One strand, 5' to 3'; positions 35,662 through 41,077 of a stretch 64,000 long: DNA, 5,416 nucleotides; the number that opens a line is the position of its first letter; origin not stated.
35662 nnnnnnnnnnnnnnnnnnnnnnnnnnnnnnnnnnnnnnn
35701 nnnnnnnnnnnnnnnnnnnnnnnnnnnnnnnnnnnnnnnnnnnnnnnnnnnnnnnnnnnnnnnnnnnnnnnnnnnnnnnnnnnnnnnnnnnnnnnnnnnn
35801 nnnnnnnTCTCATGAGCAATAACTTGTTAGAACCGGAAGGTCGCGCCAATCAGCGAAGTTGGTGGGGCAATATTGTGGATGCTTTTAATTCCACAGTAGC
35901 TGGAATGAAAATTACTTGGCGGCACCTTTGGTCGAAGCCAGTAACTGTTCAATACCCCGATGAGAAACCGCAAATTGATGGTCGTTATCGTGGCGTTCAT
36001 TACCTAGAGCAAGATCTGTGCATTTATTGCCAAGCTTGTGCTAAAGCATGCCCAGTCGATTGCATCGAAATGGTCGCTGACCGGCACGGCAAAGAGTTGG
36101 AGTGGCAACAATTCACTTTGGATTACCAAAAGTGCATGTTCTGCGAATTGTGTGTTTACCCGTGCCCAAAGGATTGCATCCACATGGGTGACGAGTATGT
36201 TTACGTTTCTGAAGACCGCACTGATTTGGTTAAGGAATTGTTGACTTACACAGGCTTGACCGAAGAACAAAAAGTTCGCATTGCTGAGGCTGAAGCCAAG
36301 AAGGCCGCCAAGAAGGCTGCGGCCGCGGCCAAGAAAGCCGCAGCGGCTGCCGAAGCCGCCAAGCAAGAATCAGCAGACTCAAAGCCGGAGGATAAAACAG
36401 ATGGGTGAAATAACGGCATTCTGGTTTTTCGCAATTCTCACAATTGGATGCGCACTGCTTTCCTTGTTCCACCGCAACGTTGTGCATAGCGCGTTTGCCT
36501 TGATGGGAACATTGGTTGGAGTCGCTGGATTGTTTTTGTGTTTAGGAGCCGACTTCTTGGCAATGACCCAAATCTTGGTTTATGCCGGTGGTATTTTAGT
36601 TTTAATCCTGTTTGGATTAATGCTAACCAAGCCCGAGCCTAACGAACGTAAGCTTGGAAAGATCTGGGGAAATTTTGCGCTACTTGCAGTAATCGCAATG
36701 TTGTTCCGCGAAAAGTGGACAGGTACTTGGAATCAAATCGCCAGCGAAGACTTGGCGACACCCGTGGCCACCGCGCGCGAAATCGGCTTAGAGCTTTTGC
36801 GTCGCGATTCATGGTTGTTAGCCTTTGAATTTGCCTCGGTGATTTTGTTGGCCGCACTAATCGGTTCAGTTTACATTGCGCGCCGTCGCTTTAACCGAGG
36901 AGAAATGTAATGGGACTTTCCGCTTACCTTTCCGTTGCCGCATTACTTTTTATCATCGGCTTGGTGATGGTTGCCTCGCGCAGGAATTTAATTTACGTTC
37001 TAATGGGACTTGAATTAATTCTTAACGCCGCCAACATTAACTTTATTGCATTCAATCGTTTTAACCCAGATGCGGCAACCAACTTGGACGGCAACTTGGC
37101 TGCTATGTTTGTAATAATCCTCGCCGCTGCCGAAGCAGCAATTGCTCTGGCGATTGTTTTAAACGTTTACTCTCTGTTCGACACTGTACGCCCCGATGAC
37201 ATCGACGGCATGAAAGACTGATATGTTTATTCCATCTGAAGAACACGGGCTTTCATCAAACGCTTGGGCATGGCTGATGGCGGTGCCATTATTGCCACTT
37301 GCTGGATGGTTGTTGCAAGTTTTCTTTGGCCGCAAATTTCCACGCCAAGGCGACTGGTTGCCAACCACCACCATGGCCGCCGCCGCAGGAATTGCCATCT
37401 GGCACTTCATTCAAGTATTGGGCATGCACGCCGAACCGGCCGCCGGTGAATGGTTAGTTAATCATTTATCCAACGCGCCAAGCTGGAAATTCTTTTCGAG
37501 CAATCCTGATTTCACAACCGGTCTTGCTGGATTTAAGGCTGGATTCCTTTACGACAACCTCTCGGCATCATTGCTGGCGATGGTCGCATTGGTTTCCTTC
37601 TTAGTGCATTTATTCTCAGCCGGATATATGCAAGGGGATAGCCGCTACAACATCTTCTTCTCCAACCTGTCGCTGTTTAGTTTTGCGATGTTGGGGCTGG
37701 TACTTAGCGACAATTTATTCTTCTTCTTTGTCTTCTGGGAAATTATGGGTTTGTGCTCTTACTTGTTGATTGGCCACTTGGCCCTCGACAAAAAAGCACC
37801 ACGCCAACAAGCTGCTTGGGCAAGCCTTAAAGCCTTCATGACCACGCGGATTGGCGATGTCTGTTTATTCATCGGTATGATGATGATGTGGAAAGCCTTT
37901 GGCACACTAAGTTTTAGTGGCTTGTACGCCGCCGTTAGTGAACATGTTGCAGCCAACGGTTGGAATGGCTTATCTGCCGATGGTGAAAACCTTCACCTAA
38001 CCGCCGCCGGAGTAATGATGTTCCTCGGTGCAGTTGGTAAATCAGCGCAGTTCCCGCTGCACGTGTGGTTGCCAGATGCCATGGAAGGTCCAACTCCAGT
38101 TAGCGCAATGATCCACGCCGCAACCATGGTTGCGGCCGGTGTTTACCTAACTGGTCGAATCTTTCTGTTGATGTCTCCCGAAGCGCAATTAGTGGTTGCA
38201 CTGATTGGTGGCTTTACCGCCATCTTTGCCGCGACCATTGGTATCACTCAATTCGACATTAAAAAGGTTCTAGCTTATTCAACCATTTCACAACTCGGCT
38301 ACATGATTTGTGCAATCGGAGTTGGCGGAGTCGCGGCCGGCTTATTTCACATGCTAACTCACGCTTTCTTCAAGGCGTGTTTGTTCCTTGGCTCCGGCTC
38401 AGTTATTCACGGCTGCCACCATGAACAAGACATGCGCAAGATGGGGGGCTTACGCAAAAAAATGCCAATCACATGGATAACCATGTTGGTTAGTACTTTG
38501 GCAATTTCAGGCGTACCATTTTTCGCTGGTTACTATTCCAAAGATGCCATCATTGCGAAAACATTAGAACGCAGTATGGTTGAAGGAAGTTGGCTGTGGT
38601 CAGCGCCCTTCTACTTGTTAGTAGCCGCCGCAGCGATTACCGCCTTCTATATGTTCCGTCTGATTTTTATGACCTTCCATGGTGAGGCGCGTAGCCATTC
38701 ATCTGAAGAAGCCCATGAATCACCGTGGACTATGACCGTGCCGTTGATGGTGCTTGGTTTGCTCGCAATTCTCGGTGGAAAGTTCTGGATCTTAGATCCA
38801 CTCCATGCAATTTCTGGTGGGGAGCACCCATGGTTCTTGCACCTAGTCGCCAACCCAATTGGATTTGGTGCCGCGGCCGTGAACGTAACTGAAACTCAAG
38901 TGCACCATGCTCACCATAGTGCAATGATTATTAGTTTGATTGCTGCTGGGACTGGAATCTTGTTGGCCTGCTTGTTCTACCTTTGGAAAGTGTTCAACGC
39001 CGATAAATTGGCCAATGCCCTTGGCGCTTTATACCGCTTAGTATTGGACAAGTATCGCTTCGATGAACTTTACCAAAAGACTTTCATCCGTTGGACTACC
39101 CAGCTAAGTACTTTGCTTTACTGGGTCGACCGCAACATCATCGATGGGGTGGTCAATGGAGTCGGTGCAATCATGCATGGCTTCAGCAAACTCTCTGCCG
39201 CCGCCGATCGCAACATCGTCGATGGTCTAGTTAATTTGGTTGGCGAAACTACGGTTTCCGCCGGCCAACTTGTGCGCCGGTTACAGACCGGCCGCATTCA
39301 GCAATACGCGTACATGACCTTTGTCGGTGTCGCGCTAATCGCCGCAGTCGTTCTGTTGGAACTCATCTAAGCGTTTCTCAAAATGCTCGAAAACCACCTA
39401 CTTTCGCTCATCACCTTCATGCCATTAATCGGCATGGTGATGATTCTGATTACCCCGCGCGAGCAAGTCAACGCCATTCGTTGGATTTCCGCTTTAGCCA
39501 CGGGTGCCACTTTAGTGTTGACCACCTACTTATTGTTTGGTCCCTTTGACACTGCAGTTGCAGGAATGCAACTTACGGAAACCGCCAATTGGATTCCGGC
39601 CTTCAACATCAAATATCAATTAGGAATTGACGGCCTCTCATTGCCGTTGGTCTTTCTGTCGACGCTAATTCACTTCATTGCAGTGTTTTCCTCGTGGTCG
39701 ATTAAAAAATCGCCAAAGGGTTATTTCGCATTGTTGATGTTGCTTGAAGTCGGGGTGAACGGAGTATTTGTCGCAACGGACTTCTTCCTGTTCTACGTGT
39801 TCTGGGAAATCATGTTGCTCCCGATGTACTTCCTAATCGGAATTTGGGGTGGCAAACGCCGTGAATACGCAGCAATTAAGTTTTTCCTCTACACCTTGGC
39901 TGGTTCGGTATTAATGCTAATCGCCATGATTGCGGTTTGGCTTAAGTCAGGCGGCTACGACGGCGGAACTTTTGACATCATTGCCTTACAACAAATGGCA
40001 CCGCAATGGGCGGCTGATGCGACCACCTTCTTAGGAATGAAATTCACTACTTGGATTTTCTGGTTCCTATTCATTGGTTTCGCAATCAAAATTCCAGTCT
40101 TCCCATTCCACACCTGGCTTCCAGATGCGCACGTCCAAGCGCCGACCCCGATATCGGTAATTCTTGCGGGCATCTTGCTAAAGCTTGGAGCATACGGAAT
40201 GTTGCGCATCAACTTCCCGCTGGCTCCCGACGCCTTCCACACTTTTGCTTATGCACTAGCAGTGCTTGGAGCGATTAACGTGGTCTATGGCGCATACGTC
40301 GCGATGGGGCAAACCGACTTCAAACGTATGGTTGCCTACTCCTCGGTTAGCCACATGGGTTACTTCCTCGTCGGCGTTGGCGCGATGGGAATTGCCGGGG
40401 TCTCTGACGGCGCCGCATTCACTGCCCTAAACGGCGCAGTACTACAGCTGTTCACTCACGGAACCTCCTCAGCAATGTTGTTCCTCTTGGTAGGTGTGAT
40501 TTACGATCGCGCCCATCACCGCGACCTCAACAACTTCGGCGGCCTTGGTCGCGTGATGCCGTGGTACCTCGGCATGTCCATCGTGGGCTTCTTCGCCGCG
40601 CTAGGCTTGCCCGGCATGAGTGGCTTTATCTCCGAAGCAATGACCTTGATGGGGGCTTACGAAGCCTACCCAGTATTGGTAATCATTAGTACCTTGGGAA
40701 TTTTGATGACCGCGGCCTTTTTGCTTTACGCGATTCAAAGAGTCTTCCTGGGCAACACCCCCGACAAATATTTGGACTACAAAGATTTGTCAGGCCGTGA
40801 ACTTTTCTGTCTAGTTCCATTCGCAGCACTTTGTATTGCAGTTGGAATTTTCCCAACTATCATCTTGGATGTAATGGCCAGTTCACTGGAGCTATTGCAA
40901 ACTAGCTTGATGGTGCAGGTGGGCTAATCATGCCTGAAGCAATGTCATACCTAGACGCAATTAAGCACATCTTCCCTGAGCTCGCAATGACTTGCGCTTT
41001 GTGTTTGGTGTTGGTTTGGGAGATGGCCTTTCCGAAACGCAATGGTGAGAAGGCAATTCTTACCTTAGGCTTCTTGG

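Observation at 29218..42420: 2-oxoacid:ferredoxin oxidoreductase in one operon with an 11-subunit complex I lacking NuoEFG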

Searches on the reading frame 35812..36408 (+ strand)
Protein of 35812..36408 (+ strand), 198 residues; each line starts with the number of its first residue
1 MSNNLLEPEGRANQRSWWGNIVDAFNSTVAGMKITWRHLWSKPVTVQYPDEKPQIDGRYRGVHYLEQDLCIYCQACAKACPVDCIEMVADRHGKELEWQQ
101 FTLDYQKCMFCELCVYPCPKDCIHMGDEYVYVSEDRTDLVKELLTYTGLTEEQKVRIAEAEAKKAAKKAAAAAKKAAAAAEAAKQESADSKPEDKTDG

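Call 3: search_protein_families(library=pfam, proteins=[window:35812-36408:+])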
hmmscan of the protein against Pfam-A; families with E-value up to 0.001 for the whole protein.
window:35812-36408:+ (198 aa): 7 families
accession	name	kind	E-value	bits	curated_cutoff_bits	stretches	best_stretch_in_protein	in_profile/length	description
PF14697.11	Fer4_21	-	5.8e-12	46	35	2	66-125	4-59/59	4Fe-4S dicluster domain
PF00037.32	Fer4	-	4.4e-11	42.6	21.1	2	66-86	4-24/24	4Fe-4S binding domain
PF12838.12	Fer4_7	-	3.4e-08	34.3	27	1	70-122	2-52/52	4Fe-4S dicluster domain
PF13187.11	Fer4_9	-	1.2e-06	28.9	27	1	70-123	2-52/52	4Fe-4S dicluster domain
PF13237.11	Fer4_10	-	1e-05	25.8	25.5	1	65-119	4-53/53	4Fe-4S dicluster domain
PF12797.12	Fer4_2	-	4.1e-05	23.7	24.5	0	63-82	3-22/22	4Fe-4S binding domain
PF13484.11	Fer4_16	-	0.00016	22.8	30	0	70-88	2-20/66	4Fe-4S double cluster binding domain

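Call 63: search_protein_families(library=ncbifam, proteins=[window:35812-36408:+], max_evalue=0.00001)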
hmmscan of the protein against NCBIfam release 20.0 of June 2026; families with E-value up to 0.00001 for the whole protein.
window:35812-36408:+ (198 aa): 33 families (the best 25 are shown)
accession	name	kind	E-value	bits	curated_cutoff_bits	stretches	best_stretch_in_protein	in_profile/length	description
TIGR01971.1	NuoI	subfamily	1.6e-30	105.1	113.05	1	31-141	1-116/121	NADH-quinone oxidoreductase, chain I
NF004537.0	PRK05888.1-3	equivalog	5.9e-29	101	163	1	25-187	20-195/204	NADH-quinone oxidoreductase subunit NuoI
NF010590.0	PRK13984.1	equivalog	7.3e-24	83.8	946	1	33-141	15-126/611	putative oxidoreductase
NF004536.0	PRK05888.1-1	equivalog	8.1e-24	83.9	212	1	20-144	5-137/180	NADH-quinone oxidoreductase subunit NuoI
TIGR00403.1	ndhI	equivalog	3.1e-23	82.3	302.35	1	29-147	23-143/183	NAD(P)H-quinone oxidoreductase subunit I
NF004540.0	PRK05888.2-1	equivalog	5.1e-22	77.9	215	1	28-147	4-127/139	NADH-quinone oxidoreductase subunit NuoI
NF004538.0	PRK05888.1-4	equivalog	1.5e-21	76.7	135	1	28-163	16-157/162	NADH-quinone oxidoreductase subunit NuoI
NF004542.0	PRK05888.2-3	equivalog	2.9e-21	75.9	248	1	9-154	12-172/203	NADH-quinone oxidoreductase subunit NuoI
NF004543.0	PRK05888.2-5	equivalog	1.3e-20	73.8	243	1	35-156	26-146/217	NADH-quinone oxidoreductase subunit NuoI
NF004541.0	PRK05888.2-2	equivalog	3.6e-19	69.2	217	1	19-142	11-130/168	NADH-quinone oxidoreductase subunit NuoI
NF040612.1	F420_dehyd_FpoI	exception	6.8e-19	68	180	1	34-130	8-106/135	F420H2 dehydrogenase subunit FpoI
NF006221.0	PRK08348.1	subfamily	8.9e-19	67.5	124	1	33-168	8-134/136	NADH-plastoquinone oxidoreductase subunit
NF004539.0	PRK05888.1-5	equivalog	1.3e-18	67.2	225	1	26-144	14-140/162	NADH-quinone oxidoreductase subunit NuoI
NF009053.0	PRK12387.1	subfamily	1.1e-16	61.1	204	1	42-142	12-109/180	formate hydrogenlyase complex iron-sulfur subunit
NF004544.0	PRK05888.2-6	equivalog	5.1e-16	58.9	457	1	30-142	36-155/220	NADH-quinone oxidoreductase subunit NuoI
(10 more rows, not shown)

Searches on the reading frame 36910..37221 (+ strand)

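Call 3: search_protein_families(library=pfam, proteins=[window:36910-37221:+])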
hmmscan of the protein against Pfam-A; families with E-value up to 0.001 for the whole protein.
window:36910-37221:+ (103 aa): 1 family
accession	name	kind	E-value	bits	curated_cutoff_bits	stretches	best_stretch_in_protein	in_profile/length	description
PF00420.29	Oxidored_q2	-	6.3e-23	80.8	26.1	1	6-102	2-94/95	NADH-ubiquinone/plastoquinone oxidoreductase chain 4L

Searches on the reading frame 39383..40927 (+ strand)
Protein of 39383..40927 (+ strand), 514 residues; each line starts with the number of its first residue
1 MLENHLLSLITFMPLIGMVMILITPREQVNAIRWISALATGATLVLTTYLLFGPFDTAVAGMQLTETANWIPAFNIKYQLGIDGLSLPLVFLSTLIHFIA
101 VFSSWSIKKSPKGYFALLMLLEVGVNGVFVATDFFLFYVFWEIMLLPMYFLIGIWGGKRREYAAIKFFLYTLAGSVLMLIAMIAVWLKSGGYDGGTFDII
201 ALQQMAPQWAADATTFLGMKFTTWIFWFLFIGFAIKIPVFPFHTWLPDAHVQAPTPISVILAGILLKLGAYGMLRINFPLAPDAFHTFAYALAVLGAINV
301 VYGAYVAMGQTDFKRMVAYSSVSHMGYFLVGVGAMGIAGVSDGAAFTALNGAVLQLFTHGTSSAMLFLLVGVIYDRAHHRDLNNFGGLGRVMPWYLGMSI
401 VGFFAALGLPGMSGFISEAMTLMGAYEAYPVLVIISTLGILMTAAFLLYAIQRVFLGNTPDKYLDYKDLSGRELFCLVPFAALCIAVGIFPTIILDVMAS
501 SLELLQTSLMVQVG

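Call 4: search_protein_families(library=pfam, proteins=[window:39383-40927:+])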
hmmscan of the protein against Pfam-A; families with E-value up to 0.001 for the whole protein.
window:39383-40927:+ (514 aa): 2 families
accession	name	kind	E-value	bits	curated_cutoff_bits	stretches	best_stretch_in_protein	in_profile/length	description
PF00361.26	Proton_antipo_M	-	7.7e-73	245.7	21.5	1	131-442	1-293/294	NADH:quinone oxidoreductase/Mrp antiporter, TM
PF01059.23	Oxidored_q5_N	-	0.00099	19.6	22.7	1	62-115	39-97/110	NADH-ubiquinone oxidoreductase chain 4, amino terminus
